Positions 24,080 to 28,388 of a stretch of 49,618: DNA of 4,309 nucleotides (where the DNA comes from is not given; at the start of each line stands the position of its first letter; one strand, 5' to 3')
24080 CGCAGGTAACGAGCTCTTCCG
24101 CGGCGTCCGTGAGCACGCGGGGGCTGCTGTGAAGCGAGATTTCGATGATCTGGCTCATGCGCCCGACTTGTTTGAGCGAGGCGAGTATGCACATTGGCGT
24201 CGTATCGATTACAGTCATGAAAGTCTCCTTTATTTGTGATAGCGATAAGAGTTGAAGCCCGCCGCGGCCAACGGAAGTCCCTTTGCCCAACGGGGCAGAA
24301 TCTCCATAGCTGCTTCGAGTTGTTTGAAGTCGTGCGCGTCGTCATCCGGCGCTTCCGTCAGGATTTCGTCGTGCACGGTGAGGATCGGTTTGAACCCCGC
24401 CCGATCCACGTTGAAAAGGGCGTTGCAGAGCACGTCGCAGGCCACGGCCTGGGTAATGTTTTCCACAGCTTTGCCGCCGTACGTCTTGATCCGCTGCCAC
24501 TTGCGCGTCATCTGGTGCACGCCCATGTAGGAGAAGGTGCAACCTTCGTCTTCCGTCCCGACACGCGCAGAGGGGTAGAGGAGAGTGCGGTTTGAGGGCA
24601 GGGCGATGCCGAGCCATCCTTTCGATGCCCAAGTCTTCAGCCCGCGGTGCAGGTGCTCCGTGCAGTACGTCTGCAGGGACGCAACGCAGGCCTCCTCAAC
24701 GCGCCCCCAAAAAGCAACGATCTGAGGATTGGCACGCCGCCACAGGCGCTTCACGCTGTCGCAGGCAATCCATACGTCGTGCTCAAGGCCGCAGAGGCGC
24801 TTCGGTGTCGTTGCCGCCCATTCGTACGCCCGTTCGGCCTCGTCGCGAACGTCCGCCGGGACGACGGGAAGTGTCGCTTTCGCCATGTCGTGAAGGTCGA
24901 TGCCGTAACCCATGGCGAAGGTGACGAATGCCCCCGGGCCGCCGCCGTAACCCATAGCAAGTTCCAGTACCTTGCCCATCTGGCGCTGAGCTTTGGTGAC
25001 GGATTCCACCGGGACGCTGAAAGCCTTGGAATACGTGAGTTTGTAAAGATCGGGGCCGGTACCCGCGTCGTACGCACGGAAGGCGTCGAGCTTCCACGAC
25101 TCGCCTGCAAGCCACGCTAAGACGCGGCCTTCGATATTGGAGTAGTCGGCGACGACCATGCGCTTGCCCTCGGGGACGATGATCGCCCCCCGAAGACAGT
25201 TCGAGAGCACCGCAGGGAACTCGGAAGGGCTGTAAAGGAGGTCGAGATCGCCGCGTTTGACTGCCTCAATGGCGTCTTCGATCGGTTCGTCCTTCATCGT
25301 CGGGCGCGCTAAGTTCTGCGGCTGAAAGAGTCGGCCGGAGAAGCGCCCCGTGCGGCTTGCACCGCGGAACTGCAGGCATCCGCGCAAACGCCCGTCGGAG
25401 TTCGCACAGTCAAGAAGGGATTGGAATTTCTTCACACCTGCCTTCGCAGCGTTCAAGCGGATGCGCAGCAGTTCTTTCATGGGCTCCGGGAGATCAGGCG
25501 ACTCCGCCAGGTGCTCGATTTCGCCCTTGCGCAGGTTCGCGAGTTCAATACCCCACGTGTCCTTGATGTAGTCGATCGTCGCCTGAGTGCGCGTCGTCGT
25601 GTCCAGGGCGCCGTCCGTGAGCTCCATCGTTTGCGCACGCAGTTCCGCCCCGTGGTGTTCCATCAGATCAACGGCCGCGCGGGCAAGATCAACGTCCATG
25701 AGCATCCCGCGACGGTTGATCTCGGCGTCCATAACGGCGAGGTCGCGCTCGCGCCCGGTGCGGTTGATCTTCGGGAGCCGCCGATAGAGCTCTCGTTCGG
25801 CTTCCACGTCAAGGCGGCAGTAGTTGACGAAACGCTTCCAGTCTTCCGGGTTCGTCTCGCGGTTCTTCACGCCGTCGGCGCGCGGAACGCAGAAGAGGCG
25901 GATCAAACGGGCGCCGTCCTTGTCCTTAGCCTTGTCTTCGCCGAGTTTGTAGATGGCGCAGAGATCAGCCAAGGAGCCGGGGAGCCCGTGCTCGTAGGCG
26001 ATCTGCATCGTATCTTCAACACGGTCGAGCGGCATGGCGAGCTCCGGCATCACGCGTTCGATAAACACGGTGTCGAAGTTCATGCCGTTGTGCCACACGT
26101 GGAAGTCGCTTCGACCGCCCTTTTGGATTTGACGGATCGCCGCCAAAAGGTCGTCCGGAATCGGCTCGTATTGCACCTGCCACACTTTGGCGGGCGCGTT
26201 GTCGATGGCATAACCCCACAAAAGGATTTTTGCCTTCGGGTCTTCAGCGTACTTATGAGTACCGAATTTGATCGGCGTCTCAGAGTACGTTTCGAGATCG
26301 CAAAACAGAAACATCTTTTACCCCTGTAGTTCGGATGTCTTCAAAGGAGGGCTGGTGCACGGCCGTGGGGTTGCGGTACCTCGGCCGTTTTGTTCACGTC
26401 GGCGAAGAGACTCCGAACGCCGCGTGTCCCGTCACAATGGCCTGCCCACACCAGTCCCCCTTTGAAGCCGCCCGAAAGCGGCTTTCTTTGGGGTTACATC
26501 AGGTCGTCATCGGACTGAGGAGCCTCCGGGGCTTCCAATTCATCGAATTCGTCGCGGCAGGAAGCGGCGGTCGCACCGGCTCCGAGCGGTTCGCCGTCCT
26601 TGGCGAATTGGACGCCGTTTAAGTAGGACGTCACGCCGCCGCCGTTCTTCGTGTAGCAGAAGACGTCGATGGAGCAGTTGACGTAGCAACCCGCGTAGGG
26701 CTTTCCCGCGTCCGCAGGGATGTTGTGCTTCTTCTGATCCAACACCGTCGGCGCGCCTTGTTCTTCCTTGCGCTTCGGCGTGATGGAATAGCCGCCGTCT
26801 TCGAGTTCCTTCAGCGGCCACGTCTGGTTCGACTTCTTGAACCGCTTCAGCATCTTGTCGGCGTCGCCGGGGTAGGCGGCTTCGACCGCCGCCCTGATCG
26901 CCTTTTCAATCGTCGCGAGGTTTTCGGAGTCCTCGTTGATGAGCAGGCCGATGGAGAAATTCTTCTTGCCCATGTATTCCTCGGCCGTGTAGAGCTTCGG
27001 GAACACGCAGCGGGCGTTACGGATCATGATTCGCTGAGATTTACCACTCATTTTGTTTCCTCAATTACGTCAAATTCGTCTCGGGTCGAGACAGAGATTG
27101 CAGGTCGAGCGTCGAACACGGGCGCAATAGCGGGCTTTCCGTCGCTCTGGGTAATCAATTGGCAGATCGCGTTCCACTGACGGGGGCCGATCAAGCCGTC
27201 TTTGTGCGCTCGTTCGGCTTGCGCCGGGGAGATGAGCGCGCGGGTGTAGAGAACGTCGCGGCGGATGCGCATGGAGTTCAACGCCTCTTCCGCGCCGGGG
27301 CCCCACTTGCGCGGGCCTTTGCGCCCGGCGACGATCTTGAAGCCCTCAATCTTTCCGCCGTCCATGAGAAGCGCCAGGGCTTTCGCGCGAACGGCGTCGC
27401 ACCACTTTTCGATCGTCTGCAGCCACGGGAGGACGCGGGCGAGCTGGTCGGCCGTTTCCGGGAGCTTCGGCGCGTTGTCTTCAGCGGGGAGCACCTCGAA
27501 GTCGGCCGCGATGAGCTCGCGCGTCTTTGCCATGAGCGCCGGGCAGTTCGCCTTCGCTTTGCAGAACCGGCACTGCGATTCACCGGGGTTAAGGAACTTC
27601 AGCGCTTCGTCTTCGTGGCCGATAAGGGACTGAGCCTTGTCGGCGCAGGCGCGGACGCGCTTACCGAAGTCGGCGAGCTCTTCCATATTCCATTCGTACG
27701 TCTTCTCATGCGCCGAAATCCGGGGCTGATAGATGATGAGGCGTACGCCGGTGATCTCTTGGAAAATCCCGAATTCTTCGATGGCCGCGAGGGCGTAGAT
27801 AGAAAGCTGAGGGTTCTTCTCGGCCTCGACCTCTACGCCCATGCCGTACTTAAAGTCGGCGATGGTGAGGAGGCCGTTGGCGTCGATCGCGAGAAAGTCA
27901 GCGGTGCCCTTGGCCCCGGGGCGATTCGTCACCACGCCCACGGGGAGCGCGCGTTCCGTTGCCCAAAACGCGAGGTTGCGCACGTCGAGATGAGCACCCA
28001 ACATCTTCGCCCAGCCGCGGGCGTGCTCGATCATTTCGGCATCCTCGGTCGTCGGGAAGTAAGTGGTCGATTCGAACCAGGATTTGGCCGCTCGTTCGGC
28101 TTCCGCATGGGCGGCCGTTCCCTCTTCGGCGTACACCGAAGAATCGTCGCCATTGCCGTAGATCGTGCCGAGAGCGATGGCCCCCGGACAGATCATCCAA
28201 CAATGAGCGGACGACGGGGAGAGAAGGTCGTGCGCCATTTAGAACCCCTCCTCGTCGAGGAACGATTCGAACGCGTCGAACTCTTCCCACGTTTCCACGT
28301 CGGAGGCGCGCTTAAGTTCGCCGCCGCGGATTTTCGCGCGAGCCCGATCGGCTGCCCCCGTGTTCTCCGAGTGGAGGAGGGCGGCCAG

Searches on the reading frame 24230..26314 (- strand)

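Call 85: search_protein_families(library=pfam, proteins=[window:24230-26314:-], max_evalue=0.001)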
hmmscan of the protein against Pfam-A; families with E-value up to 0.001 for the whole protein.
window:24230-26314:- (694 aa): 2 families
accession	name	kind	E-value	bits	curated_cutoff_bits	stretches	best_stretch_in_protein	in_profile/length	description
PF00476.26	DNA_pol_A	-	3.4e-17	62.9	34.3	1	371-459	138-222/381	DNA polymerase family A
PF13482.12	RNase_H_2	-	0.00013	22.4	22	1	68-180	57-164/165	RNase_H superfamily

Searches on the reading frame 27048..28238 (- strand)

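Call 85: search_protein_families(library=pfam, proteins=[window:27048-28238:-], max_evalue=0.001)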
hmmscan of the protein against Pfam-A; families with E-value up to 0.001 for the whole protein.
window:27048-28238:- (396 aa): 2 families
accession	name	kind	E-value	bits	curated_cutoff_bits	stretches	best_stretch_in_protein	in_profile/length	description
PF10926.14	DUF2800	-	1.2e-71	242.3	21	1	3-379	1-368/368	Protein of unknown function (DUF2800)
PF12705.13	PDDEXK_1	-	5.2e-09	36.8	22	1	6-233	2-247/247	PD-(D/E)XK nuclease superfamily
